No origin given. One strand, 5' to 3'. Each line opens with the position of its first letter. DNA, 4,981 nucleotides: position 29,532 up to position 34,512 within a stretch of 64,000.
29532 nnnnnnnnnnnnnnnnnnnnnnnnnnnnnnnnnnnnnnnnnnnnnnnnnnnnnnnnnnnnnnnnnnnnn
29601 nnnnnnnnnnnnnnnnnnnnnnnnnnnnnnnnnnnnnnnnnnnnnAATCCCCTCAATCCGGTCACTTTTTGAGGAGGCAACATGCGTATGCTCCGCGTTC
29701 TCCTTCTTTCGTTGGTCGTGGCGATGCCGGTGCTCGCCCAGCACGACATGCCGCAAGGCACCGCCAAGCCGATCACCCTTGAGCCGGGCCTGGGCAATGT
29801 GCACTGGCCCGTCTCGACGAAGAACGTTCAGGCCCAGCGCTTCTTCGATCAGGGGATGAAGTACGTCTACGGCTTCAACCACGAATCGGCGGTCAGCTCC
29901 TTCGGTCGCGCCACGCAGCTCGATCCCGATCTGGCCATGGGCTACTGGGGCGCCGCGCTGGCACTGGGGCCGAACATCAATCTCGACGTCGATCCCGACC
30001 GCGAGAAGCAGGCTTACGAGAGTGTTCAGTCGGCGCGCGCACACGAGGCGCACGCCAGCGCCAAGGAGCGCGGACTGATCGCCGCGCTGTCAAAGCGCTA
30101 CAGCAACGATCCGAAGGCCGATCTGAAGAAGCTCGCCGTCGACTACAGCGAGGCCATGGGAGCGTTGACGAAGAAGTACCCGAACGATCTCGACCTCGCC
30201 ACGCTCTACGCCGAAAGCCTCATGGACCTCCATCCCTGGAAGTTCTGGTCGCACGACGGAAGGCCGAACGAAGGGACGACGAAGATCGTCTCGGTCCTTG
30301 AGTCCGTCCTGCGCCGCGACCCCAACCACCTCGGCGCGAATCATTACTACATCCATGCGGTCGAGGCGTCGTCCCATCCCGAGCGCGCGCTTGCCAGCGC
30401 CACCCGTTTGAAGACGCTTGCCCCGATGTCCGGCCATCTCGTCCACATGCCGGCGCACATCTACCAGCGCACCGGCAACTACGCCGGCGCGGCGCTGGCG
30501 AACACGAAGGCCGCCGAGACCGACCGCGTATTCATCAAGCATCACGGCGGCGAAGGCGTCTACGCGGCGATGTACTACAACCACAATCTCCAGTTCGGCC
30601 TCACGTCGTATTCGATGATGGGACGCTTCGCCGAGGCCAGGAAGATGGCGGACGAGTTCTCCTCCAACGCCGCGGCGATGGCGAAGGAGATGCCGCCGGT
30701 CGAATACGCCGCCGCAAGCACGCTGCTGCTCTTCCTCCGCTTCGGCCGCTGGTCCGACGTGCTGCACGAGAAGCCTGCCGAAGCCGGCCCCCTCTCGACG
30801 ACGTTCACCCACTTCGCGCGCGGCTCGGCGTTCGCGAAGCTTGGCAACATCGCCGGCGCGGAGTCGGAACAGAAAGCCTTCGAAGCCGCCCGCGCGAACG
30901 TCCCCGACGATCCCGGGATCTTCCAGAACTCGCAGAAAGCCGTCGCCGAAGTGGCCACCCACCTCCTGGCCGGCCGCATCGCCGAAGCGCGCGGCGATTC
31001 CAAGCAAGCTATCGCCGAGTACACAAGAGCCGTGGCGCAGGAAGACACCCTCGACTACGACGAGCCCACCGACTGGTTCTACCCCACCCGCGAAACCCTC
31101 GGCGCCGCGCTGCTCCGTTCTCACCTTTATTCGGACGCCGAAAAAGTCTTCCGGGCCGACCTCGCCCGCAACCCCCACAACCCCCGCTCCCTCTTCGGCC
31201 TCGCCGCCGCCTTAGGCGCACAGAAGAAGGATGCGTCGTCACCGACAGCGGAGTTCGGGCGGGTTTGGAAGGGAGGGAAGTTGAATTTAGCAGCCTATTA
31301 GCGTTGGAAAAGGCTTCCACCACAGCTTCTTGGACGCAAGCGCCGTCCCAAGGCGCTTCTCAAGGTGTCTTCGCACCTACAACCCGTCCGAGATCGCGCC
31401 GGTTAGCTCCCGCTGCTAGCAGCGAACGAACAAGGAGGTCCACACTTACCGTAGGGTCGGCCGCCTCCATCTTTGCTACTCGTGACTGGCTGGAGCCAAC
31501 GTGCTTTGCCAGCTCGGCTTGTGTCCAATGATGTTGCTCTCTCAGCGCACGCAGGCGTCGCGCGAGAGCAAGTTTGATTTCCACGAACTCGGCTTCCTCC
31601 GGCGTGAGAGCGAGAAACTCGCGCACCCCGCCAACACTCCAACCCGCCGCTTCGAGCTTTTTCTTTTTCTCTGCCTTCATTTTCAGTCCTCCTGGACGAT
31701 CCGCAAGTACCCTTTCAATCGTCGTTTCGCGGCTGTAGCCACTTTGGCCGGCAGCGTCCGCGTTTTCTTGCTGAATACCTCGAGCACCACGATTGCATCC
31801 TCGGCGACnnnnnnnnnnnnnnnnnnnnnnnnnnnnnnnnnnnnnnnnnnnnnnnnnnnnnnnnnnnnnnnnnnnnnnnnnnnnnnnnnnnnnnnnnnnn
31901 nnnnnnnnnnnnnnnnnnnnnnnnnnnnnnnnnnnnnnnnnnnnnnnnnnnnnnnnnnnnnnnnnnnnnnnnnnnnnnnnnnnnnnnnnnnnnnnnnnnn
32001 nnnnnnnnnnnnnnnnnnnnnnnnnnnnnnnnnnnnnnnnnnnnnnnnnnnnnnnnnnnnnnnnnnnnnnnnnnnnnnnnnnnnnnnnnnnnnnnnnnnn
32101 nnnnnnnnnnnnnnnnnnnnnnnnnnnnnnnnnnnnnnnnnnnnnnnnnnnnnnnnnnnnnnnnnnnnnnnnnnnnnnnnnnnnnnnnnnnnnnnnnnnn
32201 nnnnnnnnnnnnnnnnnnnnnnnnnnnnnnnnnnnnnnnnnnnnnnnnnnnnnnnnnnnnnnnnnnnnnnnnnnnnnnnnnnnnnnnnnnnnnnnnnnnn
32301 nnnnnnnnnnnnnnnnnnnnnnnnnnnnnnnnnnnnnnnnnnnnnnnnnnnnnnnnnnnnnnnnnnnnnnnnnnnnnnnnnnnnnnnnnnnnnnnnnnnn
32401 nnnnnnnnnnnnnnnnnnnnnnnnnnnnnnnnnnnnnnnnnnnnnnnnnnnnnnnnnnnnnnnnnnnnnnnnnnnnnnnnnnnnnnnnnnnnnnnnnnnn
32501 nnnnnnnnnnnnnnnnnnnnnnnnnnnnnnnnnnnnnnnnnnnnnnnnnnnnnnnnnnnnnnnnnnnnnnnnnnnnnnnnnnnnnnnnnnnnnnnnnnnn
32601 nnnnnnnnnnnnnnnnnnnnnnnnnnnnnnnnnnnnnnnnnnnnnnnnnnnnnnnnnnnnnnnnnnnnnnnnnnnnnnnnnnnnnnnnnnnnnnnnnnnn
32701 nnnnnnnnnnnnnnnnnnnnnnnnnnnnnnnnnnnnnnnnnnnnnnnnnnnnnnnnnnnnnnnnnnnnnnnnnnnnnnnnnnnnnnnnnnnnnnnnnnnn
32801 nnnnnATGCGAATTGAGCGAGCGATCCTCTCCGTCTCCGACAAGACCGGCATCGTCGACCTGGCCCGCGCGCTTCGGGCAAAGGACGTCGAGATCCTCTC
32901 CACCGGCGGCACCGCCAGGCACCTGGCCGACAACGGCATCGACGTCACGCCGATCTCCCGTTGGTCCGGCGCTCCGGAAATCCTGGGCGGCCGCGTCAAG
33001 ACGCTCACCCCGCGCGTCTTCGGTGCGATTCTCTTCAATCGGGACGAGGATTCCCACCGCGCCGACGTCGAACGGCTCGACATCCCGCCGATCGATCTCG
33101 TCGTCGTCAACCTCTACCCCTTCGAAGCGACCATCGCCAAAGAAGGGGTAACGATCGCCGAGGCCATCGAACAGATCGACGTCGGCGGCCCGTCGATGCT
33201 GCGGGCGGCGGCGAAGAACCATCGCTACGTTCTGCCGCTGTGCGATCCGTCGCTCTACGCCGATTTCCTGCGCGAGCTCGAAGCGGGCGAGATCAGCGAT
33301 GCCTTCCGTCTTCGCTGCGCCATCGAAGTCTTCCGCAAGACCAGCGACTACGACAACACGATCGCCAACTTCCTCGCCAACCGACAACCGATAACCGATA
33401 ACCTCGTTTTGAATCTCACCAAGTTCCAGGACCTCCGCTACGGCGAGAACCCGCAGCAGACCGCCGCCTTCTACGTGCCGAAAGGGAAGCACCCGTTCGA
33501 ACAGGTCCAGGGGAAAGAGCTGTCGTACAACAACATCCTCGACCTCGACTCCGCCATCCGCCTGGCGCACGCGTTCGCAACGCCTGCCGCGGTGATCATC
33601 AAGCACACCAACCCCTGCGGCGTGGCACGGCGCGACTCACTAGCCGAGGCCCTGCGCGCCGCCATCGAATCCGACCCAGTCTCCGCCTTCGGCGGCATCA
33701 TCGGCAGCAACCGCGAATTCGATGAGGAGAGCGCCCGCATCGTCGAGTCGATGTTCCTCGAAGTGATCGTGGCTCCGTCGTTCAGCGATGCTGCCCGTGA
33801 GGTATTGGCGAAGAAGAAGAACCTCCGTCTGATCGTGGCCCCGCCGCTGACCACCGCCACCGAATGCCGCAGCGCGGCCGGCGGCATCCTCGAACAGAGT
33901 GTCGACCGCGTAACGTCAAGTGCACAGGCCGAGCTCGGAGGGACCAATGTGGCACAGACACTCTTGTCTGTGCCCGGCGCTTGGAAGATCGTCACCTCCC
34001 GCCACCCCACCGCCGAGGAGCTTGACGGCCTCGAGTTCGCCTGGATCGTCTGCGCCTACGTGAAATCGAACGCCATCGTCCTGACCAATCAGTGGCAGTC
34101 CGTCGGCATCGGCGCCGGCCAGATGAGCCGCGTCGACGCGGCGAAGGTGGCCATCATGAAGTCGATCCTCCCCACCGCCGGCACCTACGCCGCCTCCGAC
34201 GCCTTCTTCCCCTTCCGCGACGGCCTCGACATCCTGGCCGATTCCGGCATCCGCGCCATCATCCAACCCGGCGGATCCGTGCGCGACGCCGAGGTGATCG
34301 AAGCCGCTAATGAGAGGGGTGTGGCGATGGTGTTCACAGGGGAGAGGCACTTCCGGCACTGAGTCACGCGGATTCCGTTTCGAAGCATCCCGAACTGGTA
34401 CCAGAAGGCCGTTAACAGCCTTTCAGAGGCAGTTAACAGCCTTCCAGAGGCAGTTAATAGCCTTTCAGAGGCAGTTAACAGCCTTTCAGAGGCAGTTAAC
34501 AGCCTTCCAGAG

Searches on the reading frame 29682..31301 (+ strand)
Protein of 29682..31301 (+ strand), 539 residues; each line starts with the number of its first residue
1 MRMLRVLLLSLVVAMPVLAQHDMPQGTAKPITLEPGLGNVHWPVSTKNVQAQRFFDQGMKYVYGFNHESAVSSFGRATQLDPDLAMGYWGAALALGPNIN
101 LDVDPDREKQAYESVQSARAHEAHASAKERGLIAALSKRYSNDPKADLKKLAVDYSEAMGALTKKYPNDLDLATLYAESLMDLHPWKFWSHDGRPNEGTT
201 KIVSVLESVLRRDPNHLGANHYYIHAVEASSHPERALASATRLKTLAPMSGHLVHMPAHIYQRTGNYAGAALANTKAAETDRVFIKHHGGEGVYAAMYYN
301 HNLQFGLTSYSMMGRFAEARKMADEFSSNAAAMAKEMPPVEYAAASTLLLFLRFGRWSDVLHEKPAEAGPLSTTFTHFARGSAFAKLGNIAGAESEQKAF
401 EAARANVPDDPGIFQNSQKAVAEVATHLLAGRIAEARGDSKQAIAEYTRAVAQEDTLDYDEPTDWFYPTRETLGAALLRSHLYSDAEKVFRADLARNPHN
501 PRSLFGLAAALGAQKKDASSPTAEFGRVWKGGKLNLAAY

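Call 72: search_protein_families(library=pfam, proteins=[window:29682-31301:+], max_evalue=0.001)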
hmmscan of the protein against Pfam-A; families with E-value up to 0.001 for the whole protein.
window:29682-31301:+ (539 aa): 5 families
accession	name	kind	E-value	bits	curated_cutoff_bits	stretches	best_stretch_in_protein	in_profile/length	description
PF07719.23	TPR_2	-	3.7e-11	42.7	27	0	427-453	4-30/34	Tetratricopeptide repeat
PF13428.12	TPR_14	-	4.5e-05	24.2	23.5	0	472-509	6-43/44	Tetratricopeptide repeat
PF13181.12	TPR_8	-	7e-05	23.1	25.7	0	427-451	4-28/34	Tetratricopeptide repeat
PF13414.12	TPR_11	-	7.2e-05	22.8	26.8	0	67-95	10-38/42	TPR repeat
PF00515.34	TPR_1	-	0.00024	21.2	27.8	0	66-83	16-33/34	Tetratricopeptide repeat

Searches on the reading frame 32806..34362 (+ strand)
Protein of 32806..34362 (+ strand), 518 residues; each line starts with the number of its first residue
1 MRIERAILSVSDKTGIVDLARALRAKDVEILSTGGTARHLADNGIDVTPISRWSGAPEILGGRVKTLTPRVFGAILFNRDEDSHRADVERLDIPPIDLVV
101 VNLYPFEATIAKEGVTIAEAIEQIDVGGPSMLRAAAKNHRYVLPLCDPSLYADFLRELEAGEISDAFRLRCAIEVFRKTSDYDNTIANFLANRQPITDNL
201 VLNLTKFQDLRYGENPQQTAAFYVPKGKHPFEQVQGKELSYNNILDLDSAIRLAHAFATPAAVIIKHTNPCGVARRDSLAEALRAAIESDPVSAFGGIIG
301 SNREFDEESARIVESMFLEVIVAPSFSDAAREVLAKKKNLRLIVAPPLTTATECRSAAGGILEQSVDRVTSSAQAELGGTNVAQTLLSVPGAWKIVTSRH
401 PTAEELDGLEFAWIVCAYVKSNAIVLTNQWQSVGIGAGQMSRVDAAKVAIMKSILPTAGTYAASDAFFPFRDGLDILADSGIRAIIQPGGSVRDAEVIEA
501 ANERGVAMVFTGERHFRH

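Call 72: search_protein_families(library=pfam, proteins=[window:32806-34362:+], max_evalue=0.001)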
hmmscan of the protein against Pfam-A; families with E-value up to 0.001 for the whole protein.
window:32806-34362:+ (518 aa): 2 families
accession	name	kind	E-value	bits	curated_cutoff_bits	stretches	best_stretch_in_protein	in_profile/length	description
PF01808.24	AICARFT_IMPCHas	-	3.5e-106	355.6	25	1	135-452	1-311/311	AICARFT/IMPCHase bienzyme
PF02142.27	MGS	-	3.9e-22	78.6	24.1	1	15-129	1-93/94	MGS-like domain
